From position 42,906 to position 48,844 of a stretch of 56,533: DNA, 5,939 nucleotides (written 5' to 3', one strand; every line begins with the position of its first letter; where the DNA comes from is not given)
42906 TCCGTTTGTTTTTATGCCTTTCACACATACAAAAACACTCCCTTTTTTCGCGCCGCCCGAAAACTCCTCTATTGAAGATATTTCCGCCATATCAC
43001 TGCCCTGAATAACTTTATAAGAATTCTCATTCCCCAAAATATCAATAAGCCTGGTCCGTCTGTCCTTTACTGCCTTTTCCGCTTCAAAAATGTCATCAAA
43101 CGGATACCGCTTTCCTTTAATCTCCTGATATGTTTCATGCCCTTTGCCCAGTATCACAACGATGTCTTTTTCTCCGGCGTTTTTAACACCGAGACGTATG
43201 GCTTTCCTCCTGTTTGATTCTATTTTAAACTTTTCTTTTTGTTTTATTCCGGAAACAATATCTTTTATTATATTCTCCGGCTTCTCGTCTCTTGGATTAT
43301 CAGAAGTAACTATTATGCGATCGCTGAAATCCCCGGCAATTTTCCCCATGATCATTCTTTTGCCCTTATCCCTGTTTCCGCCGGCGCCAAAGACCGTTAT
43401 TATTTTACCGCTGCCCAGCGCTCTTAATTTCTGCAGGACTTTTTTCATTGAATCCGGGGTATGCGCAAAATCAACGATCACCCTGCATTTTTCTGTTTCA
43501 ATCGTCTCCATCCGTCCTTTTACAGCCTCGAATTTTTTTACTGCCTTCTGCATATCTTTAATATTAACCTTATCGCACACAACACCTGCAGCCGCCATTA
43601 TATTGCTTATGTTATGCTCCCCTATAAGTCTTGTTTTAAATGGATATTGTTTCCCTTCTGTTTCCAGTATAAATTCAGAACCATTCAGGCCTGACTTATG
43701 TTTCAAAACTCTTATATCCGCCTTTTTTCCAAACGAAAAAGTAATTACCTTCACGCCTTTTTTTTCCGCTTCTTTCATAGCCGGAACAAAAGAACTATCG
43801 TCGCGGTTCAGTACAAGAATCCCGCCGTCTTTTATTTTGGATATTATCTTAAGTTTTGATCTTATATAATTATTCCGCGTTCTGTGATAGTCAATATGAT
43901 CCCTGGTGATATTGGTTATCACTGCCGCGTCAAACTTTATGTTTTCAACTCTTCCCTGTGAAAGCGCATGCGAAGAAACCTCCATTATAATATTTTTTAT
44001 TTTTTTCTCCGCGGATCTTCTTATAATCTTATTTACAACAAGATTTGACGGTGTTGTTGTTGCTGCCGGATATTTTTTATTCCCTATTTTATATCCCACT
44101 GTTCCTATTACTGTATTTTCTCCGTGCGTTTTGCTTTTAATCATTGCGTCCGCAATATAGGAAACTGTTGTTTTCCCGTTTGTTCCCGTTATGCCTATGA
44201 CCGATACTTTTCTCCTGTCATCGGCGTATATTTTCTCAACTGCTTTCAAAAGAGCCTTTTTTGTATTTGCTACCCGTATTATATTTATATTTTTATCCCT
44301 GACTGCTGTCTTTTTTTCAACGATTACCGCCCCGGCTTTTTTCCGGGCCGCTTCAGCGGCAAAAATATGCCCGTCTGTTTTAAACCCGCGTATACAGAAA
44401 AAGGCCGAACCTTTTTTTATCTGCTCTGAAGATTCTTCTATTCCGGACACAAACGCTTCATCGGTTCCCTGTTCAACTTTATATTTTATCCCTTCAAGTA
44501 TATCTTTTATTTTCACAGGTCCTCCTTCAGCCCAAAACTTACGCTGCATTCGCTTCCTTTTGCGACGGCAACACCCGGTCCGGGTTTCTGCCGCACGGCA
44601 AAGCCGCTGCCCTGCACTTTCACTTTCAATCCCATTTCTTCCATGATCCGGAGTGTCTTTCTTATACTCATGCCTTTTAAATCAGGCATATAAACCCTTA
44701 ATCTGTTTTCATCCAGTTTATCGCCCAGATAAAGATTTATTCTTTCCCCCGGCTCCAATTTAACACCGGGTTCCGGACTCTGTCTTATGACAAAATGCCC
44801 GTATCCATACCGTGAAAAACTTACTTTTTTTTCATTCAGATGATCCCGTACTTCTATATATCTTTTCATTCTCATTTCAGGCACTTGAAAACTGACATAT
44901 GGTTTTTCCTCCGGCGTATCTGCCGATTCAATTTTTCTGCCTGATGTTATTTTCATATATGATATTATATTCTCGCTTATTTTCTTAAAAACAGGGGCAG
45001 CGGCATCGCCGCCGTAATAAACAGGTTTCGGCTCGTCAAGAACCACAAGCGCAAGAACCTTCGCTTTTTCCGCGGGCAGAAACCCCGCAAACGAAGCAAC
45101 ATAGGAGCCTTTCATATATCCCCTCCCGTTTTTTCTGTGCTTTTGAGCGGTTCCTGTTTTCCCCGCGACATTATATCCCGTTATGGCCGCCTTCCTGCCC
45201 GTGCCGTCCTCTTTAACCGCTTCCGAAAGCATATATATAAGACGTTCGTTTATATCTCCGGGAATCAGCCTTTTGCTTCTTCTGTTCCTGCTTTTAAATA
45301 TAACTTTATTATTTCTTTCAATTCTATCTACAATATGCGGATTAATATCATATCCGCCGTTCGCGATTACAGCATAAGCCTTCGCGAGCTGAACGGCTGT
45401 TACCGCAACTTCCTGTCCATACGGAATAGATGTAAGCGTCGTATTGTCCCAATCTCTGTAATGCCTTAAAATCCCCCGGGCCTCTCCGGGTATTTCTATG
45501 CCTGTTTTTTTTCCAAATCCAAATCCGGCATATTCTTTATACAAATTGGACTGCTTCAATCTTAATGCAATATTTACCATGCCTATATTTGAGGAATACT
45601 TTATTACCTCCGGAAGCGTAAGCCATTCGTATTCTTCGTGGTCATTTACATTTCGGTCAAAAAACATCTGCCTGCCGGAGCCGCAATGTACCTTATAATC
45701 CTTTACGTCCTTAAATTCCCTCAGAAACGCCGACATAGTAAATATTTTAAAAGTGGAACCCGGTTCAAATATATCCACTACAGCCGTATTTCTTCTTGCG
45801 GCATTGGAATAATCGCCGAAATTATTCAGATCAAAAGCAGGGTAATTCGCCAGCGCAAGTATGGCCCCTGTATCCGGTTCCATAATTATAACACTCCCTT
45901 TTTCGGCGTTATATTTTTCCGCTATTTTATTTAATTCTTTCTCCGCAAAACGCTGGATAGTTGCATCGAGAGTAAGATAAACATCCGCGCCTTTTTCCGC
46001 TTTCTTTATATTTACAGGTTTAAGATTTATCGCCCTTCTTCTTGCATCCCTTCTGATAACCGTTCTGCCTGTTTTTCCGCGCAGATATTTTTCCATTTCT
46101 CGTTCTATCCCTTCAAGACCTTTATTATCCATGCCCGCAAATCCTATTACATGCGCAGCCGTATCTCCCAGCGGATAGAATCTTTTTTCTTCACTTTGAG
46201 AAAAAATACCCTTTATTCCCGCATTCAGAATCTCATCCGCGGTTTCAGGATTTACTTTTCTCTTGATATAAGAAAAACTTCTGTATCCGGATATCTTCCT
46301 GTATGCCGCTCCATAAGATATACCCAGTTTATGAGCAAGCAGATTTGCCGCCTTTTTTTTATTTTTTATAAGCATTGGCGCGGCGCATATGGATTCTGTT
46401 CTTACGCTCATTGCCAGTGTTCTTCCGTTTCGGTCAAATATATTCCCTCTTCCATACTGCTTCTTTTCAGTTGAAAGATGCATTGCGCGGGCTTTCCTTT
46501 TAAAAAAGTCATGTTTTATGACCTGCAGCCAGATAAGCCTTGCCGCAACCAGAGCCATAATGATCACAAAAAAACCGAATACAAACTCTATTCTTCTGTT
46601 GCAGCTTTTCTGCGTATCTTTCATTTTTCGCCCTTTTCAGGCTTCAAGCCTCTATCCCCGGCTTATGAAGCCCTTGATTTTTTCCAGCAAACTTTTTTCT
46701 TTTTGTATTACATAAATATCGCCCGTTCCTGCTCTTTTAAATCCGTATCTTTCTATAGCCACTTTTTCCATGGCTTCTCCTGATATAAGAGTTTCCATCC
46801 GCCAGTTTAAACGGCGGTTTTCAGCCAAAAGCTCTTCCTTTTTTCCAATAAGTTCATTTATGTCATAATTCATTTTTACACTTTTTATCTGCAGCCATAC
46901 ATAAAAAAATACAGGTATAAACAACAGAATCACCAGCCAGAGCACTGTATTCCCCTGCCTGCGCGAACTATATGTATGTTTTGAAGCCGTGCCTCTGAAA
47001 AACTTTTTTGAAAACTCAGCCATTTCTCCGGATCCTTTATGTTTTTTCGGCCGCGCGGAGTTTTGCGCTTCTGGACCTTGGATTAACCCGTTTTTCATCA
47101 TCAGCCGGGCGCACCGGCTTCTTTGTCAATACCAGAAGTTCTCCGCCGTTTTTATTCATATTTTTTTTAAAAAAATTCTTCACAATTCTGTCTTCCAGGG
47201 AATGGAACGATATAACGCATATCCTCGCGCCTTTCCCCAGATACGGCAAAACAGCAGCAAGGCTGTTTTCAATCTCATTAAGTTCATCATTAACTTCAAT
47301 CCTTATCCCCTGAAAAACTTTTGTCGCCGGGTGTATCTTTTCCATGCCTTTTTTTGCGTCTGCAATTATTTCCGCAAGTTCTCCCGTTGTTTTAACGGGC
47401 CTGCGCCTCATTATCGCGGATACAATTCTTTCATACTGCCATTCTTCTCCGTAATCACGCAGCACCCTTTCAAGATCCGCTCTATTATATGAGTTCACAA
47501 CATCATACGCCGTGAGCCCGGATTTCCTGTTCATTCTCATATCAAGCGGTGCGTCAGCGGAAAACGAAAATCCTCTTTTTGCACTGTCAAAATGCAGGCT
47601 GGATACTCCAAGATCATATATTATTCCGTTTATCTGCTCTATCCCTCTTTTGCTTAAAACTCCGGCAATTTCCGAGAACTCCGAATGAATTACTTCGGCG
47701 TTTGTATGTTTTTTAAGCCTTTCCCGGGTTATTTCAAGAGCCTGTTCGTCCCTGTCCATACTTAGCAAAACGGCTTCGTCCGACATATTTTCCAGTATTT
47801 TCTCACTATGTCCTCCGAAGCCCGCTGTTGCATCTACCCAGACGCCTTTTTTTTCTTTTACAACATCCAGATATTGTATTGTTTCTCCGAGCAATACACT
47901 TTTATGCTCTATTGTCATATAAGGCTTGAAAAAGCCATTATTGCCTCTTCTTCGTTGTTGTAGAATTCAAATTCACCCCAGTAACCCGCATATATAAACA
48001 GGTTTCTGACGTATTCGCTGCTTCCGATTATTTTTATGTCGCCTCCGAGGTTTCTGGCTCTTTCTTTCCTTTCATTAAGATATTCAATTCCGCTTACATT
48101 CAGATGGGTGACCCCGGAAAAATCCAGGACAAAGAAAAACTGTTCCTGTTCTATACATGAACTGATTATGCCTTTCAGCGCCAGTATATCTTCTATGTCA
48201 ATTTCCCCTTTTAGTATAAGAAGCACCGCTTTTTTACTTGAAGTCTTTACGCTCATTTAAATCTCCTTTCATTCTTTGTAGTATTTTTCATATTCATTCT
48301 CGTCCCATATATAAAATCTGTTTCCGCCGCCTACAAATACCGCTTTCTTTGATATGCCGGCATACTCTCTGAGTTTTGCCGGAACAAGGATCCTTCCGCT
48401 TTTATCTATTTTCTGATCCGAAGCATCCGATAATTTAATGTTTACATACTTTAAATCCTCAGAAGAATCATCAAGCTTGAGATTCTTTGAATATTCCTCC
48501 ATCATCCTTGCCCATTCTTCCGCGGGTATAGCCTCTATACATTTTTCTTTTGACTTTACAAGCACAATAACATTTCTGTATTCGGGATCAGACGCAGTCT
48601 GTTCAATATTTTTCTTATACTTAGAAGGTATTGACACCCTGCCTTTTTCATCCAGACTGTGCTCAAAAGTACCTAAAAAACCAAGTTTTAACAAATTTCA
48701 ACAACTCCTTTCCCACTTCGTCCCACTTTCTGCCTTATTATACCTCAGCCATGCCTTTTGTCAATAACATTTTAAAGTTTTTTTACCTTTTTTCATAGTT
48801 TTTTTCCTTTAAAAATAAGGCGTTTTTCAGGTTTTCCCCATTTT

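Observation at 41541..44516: Tandem MurE-MurE fusion in the core dcw cluster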

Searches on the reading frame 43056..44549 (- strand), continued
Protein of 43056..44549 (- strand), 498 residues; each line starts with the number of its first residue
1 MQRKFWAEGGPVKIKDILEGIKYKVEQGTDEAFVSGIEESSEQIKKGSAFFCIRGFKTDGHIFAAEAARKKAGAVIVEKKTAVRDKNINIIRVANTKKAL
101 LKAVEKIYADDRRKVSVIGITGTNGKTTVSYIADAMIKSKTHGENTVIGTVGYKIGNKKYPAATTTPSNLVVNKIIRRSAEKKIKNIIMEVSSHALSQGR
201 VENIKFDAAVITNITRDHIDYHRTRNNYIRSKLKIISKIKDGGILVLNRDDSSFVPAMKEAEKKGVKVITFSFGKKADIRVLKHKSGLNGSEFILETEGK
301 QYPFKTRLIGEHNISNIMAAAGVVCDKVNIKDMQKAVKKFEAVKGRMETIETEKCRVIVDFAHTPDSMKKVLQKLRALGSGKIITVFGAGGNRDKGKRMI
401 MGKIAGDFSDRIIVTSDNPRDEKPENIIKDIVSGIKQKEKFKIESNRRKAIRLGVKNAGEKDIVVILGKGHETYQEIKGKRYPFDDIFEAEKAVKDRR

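Call 18: find_encoding_contigs(protein=P0133, flank=6000, max_places=2)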
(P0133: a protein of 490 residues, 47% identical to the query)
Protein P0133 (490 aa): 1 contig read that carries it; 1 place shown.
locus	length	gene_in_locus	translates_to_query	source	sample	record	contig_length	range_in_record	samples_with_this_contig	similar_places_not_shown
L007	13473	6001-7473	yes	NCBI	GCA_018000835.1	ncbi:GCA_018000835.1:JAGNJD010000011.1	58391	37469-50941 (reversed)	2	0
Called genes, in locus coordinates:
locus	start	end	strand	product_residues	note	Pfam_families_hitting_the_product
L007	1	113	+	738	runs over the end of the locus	PF16586:DUF5060, PF26410:GH5_mannosidase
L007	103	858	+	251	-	PF22435:MRM3-like_sub_bind (weak), PF00588:SpoU_methylase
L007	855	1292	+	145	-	PF02502:LacAB_rpiB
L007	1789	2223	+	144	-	PF02381:MraZ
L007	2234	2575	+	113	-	PF01740:STAS, PF13466:STAS_2 (weak)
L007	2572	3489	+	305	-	PF01795:Methyltransf_5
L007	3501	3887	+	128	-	PF04999:FtsL (weak), PF04977:DivIC (weak)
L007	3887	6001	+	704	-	PF03717:PBP_dimer, PF00905:Transpeptidase, PF03793:PASTA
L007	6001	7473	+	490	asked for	PF01225:Mur_ligase, PF08245:Mur_ligase_M, PF02875:Mur_ligase_C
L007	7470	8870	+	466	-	PF01225:Mur_ligase, PF08245:Mur_ligase_M, PF02875:Mur_ligase_C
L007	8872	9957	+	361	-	PF00953:Glycos_transf_4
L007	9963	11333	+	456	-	PF21799:MurD-like_N, PF08245:Mur_ligase_M, PF02875:Mur_ligase_C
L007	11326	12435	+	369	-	PF01098:FTSW_RODA_SPOVE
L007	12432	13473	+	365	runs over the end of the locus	PF03033:Glyco_transf_28, PF04101:Glyco_tran_28_C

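Call 19: find_encoding_contigs(protein=P0124, flank=6000, max_places=2)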
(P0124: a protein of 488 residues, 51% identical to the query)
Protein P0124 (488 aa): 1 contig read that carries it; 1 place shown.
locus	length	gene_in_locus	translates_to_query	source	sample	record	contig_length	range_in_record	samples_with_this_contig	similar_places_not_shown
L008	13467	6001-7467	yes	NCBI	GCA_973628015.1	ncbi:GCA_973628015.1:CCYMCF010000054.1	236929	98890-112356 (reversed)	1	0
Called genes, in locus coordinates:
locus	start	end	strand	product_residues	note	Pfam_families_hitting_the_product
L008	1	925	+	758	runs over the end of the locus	PF00437:T2SSE, PF00515:TPR_1 (faint), PF07719:TPR_2 (faint), PF13414:TPR_11 (faint), PF13428:TPR_14 (faint), PF23914:TPR_CcmH_CycH (faint), PF14559:TPR_19 (faint), PF13174:TPR_6 (faint)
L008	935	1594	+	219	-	-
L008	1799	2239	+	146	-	PF02381:MraZ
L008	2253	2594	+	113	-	PF01740:STAS, PF13466:STAS_2 (weak)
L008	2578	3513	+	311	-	PF01795:Methyltransf_5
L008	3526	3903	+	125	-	-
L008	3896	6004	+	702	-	PF03717:PBP_dimer, PF00905:Transpeptidase, PF03793:PASTA (weak)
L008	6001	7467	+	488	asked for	PF01225:Mur_ligase, PF08245:Mur_ligase_M, PF02875:Mur_ligase_C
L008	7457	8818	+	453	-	PF01225:Mur_ligase, PF08245:Mur_ligase_M, PF02875:Mur_ligase_C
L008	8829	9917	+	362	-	PF00953:Glycos_transf_4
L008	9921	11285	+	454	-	PF21377:MurD_N (weak), PF21799:MurD-like_N, PF08245:Mur_ligase_M, PF02875:Mur_ligase_C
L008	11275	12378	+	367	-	PF01098:FTSW_RODA_SPOVE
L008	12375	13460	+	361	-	PF03033:Glyco_transf_28, PF02350:Epimerase_2 (weak), PF04101:Glyco_tran_28_C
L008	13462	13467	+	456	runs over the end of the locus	PF01225:Mur_ligase, PF08245:Mur_ligase_M, PF02875:Mur_ligase_C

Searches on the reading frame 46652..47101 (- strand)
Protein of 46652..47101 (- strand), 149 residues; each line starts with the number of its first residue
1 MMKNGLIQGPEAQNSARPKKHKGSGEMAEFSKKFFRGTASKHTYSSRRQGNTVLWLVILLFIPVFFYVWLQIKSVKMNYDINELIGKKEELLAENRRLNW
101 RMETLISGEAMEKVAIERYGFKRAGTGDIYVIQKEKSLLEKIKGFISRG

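Call 3: search_protein_families(library=pfam, proteins=[window:46652-47101:-])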
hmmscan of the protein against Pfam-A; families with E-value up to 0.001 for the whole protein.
window:46652-47101:- (149 aa): 1 family
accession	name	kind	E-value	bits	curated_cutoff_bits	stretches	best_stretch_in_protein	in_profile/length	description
PF04977.20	DivIC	-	0.00069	19.8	28.9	0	56-125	1-71/80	Septum formation initiator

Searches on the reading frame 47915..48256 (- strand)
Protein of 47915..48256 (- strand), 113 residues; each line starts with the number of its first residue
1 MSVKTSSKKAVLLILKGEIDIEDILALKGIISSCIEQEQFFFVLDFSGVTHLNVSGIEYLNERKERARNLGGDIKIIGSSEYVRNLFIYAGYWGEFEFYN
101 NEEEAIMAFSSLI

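Call 37: search_protein_families(library=pfam, proteins=[window:47915-48256:-])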
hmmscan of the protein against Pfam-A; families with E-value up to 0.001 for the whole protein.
window:47915-48256:- (113 aa): 2 families
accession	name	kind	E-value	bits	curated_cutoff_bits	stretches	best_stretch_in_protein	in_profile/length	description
PF01740.26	STAS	-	5.6e-12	45.8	22.6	1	9-105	9-106/106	STAS domain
PF13466.11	STAS_2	-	8e-05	23.2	29.2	1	15-91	3-78/80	STAS domain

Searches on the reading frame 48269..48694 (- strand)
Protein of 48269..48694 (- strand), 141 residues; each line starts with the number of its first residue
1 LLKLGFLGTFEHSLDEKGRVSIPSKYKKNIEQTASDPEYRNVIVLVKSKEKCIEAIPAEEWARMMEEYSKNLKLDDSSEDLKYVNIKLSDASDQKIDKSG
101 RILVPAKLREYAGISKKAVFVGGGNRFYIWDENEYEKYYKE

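Call 37: search_protein_families(library=pfam, proteins=[window:48269-48694:-])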
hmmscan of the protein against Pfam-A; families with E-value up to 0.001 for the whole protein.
window:48269-48694:- (141 aa): 1 family
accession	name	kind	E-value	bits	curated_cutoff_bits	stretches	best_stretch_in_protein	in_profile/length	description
PF02381.23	MraZ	-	8.2e-29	99.8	23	2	89-141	3-55/72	MraZ protein, putative antitoxin-like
